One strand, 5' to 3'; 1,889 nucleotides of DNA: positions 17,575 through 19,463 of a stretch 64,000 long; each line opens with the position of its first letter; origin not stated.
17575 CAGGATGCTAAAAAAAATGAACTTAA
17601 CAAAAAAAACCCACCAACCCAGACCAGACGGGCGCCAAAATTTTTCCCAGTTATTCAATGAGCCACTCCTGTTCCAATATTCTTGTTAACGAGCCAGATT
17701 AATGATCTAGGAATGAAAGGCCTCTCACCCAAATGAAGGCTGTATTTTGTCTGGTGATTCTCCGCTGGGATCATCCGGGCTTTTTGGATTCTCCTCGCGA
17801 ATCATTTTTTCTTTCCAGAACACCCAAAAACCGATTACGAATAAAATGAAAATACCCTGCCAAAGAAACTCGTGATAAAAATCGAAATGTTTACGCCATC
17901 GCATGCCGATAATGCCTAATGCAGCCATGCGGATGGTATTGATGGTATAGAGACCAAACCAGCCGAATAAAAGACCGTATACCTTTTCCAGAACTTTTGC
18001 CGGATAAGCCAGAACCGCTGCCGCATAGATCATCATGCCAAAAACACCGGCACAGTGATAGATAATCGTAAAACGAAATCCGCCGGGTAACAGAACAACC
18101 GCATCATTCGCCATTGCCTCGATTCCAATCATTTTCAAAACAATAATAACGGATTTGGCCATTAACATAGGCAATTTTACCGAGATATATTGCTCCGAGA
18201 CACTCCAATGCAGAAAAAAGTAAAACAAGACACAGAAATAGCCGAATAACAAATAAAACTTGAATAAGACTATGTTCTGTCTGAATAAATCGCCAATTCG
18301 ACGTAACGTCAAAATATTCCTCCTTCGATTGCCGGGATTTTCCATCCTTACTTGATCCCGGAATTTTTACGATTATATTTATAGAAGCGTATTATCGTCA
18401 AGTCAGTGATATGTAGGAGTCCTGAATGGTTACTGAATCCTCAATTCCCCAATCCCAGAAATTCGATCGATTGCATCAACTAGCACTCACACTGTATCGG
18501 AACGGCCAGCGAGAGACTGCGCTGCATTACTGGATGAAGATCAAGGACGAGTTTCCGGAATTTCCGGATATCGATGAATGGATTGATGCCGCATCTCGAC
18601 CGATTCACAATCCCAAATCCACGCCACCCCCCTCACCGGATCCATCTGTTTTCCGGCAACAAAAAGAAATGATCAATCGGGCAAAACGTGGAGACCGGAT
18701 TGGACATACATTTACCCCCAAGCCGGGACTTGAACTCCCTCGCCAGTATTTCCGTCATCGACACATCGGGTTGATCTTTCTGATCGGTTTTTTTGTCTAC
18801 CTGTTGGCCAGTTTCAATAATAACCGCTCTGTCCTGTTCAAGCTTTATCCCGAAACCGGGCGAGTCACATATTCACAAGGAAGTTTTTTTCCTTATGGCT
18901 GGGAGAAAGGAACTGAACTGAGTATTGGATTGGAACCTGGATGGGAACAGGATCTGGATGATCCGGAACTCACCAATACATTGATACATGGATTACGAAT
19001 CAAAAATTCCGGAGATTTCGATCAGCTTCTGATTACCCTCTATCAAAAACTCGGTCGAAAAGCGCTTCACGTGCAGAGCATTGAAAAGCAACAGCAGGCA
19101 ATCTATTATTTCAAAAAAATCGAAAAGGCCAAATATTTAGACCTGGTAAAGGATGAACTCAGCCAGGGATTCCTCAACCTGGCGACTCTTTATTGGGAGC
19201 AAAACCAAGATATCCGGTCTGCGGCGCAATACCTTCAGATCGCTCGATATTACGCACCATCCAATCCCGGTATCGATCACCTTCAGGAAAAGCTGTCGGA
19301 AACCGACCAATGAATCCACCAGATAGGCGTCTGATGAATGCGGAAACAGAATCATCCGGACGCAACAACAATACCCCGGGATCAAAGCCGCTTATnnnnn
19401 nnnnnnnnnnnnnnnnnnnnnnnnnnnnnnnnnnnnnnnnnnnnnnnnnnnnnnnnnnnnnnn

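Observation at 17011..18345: Short exosortase/archaeosortase-family protein (Cys-41-Arg spacing) with a membrane partner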

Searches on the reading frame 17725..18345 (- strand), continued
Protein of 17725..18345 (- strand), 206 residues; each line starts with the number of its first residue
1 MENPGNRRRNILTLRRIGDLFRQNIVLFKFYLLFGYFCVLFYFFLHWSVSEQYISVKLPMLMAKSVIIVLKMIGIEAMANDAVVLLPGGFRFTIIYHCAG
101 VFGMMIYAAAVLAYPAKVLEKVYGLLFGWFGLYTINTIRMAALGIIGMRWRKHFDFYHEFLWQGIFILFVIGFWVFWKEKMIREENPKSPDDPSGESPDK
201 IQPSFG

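Call 75: search_protein_families(library=ncbifam, proteins=[L014:9290-9865:+, L015:1316-1948:+, L014:4180-6396:+, L018:2152-2925:+, L019:1705-2397:+], max_evalue=10)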
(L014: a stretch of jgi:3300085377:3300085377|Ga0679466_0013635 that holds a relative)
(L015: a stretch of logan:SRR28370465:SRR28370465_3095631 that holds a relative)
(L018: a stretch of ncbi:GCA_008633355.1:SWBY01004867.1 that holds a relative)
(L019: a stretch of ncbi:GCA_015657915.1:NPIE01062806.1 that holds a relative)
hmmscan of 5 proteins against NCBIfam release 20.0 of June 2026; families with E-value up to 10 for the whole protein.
L014:9290-9865:+ (191 aa): 0 families

L015:1316-1948:+ (210 aa): 3 families
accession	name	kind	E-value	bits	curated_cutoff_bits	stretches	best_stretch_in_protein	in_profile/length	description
NF041730.1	XrtH_assoc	equivalog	1.3e-05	25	35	1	7-133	4-132/184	exosortase H-associated membrane protein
NF002155.0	PRK00984.1-4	equivalog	0.043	12.7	445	1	42-92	154-206/349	tRNA pseudouridine(13) synthase TruD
NF003004.0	PRK03814.1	equivalog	0.18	12.1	84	1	110-140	14-44/86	oxaloacetate decarboxylase subunit gamma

L014:4180-6396:+ (738 aa): 5 families
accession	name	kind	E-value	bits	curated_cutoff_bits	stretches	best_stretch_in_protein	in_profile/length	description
NF045728.1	glycosyl_F510_1955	equivalog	1.1e-33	116.6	175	6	426-530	72-175/246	F510_1955 family glycosylhydrolase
NF010237.0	PRK13684.1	equivalog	1.2e-05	24.5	326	2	249-302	113-166/334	photosynthesis system II assembly factor Ycf48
TIGR04174.1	IPTL_CTERM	subfamily_domain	0.0011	19.2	20.5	1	688-713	1-26/27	IPTL-CTERM sorting domain-containing protein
NF052228.1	T9SS_PorZ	equivalog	0.0082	14.6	260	1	606-645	375-414/757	type IX secretion system anionic LPS delivery protein PorZ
TIGR03901.2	MYXO-CTERM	domain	9.4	6.7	20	0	695-713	15-33/34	MYXO-CTERM sorting domain-containing protein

L018:2152-2925:+ (257 aa): 2 families
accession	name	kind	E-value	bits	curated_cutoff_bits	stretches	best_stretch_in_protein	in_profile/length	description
NF041730.1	XrtH_assoc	equivalog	0.0089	15.8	35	1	18-207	2-170/184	exosortase H-associated membrane protein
NF040904.1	PhrA_Strep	subfamily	7.6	6.8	40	1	130-150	8-28/56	PhrA family quorum-sensing system peptide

L019:1705-2397:+ (230 aa): 2 families
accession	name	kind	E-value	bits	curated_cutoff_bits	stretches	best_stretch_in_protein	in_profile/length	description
NF041730.1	XrtH_assoc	equivalog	1.5e-06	28.1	35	1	21-143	4-127/184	exosortase H-associated membrane protein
TIGR00374.1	TIGR00374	subfamily_domain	0.001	18.5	43.2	1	93-168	109-185/323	flippase-like domain-containing protein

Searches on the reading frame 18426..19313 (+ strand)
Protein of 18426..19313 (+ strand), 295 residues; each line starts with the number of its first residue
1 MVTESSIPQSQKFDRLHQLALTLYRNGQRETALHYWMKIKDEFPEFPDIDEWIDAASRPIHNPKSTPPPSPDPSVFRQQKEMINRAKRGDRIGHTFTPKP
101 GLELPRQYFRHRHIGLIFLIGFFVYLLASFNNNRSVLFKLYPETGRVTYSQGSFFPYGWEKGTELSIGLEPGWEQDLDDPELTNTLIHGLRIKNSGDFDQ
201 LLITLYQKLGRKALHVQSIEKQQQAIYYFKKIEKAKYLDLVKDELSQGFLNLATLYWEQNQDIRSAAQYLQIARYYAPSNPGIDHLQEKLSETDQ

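Call 16: search_protein_families(library=ncbifam, proteins=[window:18426-19313:+], max_evalue=10)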
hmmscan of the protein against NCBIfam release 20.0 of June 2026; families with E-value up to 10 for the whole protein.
window:18426-19313:+ (295 aa): 0 families

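Call 34: search_protein_families(library=pfam, proteins=[window:18426-19313:+], max_evalue=0.1)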
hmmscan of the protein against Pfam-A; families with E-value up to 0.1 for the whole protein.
window:18426-19313:+ (295 aa): 2 families
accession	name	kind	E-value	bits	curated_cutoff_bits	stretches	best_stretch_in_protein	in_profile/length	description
PF13174.12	TPR_6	-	0.011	16.7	26.3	0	18-45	5-32/33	Tetratricopeptide repeat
PF13374.12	TPR_10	-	0.038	14.5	27.5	0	16-36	5-25/42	Tetratricopeptide repeat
